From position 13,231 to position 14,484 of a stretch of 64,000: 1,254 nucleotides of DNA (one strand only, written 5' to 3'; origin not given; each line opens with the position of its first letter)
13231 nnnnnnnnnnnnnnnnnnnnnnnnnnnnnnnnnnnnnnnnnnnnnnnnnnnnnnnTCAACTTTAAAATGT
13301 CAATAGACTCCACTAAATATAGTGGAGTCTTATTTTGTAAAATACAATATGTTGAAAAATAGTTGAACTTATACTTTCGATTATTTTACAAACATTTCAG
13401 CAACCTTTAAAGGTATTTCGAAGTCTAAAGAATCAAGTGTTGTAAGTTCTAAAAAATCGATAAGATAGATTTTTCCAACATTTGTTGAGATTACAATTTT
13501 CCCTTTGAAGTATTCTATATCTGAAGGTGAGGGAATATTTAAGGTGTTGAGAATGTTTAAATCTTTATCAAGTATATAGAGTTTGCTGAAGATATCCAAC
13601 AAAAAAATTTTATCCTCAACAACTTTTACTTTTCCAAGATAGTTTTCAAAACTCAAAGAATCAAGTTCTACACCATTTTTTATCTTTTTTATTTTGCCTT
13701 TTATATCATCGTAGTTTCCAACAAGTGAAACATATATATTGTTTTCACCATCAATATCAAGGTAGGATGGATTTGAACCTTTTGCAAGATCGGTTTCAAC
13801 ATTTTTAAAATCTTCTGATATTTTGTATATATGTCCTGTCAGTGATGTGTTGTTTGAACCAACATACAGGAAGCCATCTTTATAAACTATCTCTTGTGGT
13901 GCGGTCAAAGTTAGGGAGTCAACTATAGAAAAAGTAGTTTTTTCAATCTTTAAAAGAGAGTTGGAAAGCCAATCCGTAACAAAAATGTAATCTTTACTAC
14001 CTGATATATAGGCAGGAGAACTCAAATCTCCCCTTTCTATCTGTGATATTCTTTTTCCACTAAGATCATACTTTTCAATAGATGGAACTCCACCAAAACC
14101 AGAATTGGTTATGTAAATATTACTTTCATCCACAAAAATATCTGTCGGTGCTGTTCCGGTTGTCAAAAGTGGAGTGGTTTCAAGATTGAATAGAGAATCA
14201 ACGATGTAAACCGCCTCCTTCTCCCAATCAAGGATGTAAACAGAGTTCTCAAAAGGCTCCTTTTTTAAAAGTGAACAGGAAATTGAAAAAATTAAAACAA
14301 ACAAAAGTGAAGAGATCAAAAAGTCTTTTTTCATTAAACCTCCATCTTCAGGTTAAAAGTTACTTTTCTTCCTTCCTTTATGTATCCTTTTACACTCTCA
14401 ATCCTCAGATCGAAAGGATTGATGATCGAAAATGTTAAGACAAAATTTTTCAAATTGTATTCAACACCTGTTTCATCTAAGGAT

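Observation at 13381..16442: Cobalamin riboswitch controlling a TonB-dependent-receptor-like protein translationally coupled to a lipoprotein: candidate outer-membrane B12 capture system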

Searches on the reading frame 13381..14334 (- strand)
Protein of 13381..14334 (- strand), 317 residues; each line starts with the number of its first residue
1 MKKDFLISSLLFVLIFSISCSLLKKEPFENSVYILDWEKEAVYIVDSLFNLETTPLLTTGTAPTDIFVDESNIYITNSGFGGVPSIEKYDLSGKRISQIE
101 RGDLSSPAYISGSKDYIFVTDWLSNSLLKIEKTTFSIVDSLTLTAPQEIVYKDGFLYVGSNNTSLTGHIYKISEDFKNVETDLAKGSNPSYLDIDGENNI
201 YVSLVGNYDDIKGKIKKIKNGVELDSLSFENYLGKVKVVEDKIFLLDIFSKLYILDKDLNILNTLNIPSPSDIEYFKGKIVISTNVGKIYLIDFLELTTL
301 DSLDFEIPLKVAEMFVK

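Call 7: search_protein_families(library=pfam, proteins=[window:13381-14334:-], max_evalue=1)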
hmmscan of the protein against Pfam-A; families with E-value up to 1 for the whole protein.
window:13381-14334:- (317 aa): 1 family
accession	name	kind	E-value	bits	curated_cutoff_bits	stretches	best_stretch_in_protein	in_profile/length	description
PF21783.3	YNCE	-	0.00042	20.2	27.1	1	58-143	195-282/339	YNCE-like beta-propeller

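Call 8: search_protein_families(library=ncbifam, proteins=[window:13381-14334:-], max_evalue=1)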
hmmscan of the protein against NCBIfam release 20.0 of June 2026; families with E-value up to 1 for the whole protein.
window:13381-14334:- (317 aa): 3 families
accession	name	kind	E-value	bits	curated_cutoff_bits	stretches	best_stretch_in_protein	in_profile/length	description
NF053768.1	CIS12_fam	equivalog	0.0034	16.1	860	1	36-202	16-183/715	CIS12 family contractile injection system protein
TIGR02276.1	beta_rpt_yvtn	repeat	0.016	15.2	27.85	0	116-135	5-24/42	beta-propeller repeat protein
NF033206.1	ScyE_fam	subfamily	0.019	14.5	80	0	154-218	264-332/333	ScyD/ScyE family protein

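Call 10: find_homologous_proteins(query=window:13381-14334:-)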
Query window:13381-14334:- (317 aa): 8 proteins with E <= 0.001 among 2826 candidates.
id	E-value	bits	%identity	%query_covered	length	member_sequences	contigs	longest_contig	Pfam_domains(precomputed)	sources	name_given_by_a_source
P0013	2.3e-197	672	100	100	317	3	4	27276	-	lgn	-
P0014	8.0e-196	667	99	100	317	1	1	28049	-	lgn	-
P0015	1.5e-175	601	87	100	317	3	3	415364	-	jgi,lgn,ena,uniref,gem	uniref:YncE family protein n=1 Tax=candidate division WOR-3 bacterium TaxID=2052148 RepID=A0A7C3J5M7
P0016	1.1e-156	539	76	100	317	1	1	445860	-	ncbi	ncbi:MAG: hypothetical protein ABIN00_01175 [candidate division WOR-3 bacterium]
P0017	2.4e-156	538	76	100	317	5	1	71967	-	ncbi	ncbi:MAG: hypothetical protein ABIN05_02660 [candidate division WOR-3 bacterium]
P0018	2.4e-155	534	76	100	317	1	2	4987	-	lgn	-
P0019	3.6e-151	521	77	94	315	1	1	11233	-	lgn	-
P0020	7.9e-125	434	63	100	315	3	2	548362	PF21783.3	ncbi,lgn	-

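Call 24: predict_structure(alignment_id=A2)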
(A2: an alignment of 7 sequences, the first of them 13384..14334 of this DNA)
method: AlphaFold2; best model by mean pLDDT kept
length: 317 residues; sequences in the alignment: 7
mean_pLDDT: 85.8   pTM: 0.83
mean pLDDT of the five models: 85.8, 84.1, 83.0, 82.2, 81.8
residues with pLDDT >= 90: 182; 70-90: 89; 50-70: 37; < 50: 9
segments of 3 or more residues with pLDDT < 50: 20-28
pLDDT, mean of each block of 10 residues (from residue 1): 69 62 44 91 89 90 93 92 91 95 83 97 91 97 90 93 69 95 68 93 75 87 90 93 95 97 94 93 87 89 68 89
secondary structure, 60 per line:
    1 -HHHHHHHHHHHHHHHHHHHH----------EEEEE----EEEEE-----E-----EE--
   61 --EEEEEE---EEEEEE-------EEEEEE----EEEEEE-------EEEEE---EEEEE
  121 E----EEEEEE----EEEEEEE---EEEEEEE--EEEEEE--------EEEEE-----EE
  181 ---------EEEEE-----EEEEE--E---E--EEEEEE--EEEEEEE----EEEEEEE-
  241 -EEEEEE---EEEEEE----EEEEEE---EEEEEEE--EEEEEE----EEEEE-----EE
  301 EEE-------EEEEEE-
elements in order: H2-21 E32-36 E41-45 E63-68 E72-77 E85-90 E95-100 E108-112 E116-121 E126-131 E136-142 E146-152 E155-160 E169-173 E190-194 E200-204 E214-219 E222-228 E233-239 E242-247 E251-256 E261-266 E270-276 E279-284 E289-293 E299-303 E311-316

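Call 28: fold_search(model_id=the predicted structure, library=pdb)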
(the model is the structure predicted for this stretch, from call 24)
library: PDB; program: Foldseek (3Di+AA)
matches with E <= 10: 1935; with E <= 0.001: 1601
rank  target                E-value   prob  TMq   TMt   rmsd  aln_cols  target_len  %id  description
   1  6g6m                  3.1e-12  1.00  0.65  0.65   4.1       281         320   12  Crystal structure of the computationally designed Tako8 protein in P42212 (released 2018-11-28)
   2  6y7o_A                5.0e-12  1.00  0.66  0.66   5.9       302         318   11  The complex between the eight-bladed symmetrical designer protein Tako8 and the silicotungstic acid Keggin (STA) (released 2020-12-16)
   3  1l0q_A                1.1e-11  1.00  0.74  0.61   3.0       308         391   15  Tandem YVTN beta-propeller and PKD domains from an archaeal surface layer protein (released 2002-11-06)
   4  7t1z_B                1.2e-11  1.00  0.64  0.48   6.2       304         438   13  Structure of the Fbw7-Skp1-MycNdegron complex (released 2022-02-16)
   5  8ptf                  2.4e-11  1.00  0.74  0.69   3.8       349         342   15  The surface-exposed lipo-protein of BtuG2 in complex with cyanocobalamin. (released 2024-07-24)
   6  6y7o_C                3.0e-11  1.00  0.68  0.68   4.0       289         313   12  The complex between the eight-bladed symmetrical designer protein Tako8 and the silicotungstic acid Keggin (STA) (released 2020-12-16)
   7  2ovr_B                3.5e-11  1.00  0.65  0.48   4.0       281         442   12  Structure of the Skp1-Fbw7-CyclinEdegN complex (released 2007-04-24)
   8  8ptd                  3.7e-11  1.00  0.74  0.69   3.9       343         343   17  The surface-exposed lipo-protein of BtuG1 in complex with cyanocobalamin. (released 2024-07-24)
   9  6y7n_A                3.7e-11  1.00  0.68  0.67   4.0       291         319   13  The crystal structure of the eight-bladed symmetrical designer protein Tako8 in the presence of tellurotungstic Anders (released 2020-12-16)
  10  2ovq_B                4.4e-11  1.00  0.64  0.48   4.1       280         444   13  Structure of the Skp1-Fbw7-CyclinEdegC complex (released 2007-04-24)
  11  7t1y_B                4.7e-11  1.00  0.64  0.48   4.0       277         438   13  Structure of the Fbw7-Skp1-MycCdegron complex (released 2022-02-16)
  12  8bmz_B                5.4e-11  1.00  0.72  0.69   4.1       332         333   13  Bacteroides thetaiotaomicron surface lipoprotein BT1954 bound to adenosylcobalamin (released 2023-08-16)
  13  6g6n_B                7.2e-11  1.00  0.66  0.66   6.3       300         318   12  Crystal structure of the computationally designed Tako8 protein in C2 (released 2018-11-28)
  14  6g6n_A                7.9e-11  1.00  0.66  0.65   6.7       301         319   13  Crystal structure of the computationally designed Tako8 protein in C2 (released 2018-11-28)
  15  8bmy_A                8.3e-11  1.00  0.73  0.69   3.4       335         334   13  Bacteroides thetaiotaomicron surface lipoprotein bound to cyanocobalamin (released 2023-08-16)
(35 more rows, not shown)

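Call 29: search_solved_structures(query=A2, max_evalue=10, show_alignments=3)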
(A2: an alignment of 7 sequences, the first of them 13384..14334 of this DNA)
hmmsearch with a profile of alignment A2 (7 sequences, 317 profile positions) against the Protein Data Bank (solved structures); distinct sequences matched with E-value up to 10: 22.
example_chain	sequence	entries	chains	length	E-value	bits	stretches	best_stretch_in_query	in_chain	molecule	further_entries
8okv_B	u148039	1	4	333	0.0065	18.8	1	109-173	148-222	Putative surface layer protein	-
8p97_B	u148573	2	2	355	0.0093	18.3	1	110-173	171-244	Putative surface layer protein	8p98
8puj_A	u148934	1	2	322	0.018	17.3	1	109-172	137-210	YncE family protein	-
6tje_A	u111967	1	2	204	0.021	17.2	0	148-175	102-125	Cake5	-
6tjd_A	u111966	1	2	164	0.032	16.6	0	148-176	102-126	Cake4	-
8s9p_B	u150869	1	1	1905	0.032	16.5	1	85-134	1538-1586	Low-density lipoprotein receptor-related protein 4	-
6tjc_A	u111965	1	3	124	0.12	14.7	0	148-177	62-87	Cake3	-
8bai_A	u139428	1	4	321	0.16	14.3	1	108-150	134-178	Surface layer protein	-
8bmy_A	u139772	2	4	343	0.21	13.9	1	113-150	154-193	Putative surface layer protein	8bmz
3dsm_A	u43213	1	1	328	0.21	13.9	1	112-150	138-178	uncharacterized protein BACUNI_02894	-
8baz_A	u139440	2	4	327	0.21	13.8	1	112-150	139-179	Surface layer protein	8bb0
8bmx_D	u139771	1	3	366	0.29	13.4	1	112-150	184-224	YncE family protein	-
8bn0_A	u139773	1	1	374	0.31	13.3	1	113-150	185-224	Putative surface layer protein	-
5gje_A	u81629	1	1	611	0.35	13.1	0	85-133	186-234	Low-density lipoprotein receptor-related protein 6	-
8ffe_A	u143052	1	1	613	0.35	13.1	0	85-133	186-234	Low-density lipoprotein receptor-related protein 6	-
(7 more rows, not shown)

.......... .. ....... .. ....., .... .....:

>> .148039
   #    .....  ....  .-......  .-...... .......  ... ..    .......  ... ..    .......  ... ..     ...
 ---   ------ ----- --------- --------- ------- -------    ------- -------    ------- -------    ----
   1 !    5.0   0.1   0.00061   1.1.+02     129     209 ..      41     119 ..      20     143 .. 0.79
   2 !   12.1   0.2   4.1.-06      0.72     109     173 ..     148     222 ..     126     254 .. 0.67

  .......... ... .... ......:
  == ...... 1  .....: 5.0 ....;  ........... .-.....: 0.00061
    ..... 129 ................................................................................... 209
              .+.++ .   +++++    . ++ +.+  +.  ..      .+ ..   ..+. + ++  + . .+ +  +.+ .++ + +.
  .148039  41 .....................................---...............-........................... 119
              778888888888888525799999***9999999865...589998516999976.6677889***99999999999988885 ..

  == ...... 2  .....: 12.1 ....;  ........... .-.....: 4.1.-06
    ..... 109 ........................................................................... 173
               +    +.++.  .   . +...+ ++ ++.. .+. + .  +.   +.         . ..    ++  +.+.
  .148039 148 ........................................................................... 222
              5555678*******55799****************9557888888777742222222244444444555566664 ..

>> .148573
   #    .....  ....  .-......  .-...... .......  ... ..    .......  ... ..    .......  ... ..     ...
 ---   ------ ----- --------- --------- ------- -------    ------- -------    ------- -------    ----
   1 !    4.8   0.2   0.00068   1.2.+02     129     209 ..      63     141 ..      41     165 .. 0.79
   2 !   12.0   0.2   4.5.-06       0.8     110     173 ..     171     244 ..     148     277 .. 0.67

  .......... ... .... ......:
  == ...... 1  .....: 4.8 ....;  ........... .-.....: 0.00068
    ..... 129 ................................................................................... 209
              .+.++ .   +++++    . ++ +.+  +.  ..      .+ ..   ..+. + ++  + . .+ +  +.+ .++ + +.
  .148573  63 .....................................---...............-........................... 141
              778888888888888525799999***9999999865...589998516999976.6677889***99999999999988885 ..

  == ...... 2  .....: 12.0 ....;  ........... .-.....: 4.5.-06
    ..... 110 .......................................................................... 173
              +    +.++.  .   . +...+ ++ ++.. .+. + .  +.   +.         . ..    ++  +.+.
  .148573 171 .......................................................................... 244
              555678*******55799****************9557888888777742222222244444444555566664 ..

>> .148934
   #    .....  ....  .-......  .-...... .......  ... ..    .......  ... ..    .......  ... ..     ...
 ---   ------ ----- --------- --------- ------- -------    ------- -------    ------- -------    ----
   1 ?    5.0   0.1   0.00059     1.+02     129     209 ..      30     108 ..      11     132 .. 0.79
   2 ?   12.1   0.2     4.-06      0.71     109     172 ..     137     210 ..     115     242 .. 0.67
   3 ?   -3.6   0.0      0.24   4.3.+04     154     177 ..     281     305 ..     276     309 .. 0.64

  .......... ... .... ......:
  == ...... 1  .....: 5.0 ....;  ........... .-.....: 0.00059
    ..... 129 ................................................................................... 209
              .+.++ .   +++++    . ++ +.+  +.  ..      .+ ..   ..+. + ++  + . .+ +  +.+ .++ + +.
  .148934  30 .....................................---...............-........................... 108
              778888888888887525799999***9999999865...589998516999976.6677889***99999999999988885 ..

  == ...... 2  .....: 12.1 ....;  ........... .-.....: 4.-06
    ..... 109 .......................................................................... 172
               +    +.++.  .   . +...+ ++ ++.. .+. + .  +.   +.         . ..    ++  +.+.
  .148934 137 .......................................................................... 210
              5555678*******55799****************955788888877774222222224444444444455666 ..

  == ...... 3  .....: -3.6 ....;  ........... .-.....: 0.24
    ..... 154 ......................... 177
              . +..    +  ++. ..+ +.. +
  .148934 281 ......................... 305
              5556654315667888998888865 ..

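Call 48: find_homologous_proteins(query=A4, max_evalue=0.001)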
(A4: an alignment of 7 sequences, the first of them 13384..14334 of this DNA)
Query A4 (7 sequences) (317 aa, profile of the alignment): 24 proteins with E <= 0.001 among 8000 candidates.
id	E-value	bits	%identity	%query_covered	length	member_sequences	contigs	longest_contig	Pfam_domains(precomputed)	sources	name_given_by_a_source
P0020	9.3e-132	457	63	100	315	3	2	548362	PF21783.3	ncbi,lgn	-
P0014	4.3e-130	451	99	100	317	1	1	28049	-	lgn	-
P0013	1.2e-129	450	100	100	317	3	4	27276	-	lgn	-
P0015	5.9e-122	425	87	100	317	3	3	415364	-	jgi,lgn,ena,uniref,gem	uniref:YncE family protein n=1 Tax=candidate division WOR-3 bacterium TaxID=2052148 RepID=A0A7C3J5M7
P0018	2.5e-117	410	76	100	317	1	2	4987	-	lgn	-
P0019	7.4e-117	408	77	94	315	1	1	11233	-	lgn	-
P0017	7.9e-117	408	76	100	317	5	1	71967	-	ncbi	ncbi:MAG: hypothetical protein ABIN05_02660 [candidate division WOR-3 bacterium]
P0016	5.0e-115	402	76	100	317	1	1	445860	-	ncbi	ncbi:MAG: hypothetical protein ABIN00_01175 [candidate division WOR-3 bacterium]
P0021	1.1e-102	361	35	13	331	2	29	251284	-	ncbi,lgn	-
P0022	2.5e-102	360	31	20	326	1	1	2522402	-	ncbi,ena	-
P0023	9.6e-93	329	31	13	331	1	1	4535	-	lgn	-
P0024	4.8e-89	317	24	66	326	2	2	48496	-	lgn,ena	-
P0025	2.3e-88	314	33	24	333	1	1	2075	-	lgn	-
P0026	1.8e-86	308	24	42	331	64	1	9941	-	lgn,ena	-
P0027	4.0e-84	300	20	51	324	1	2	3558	-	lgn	-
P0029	4.8e-40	156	21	33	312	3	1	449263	-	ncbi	-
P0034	1.0e-4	40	24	40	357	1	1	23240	PF16819.12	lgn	-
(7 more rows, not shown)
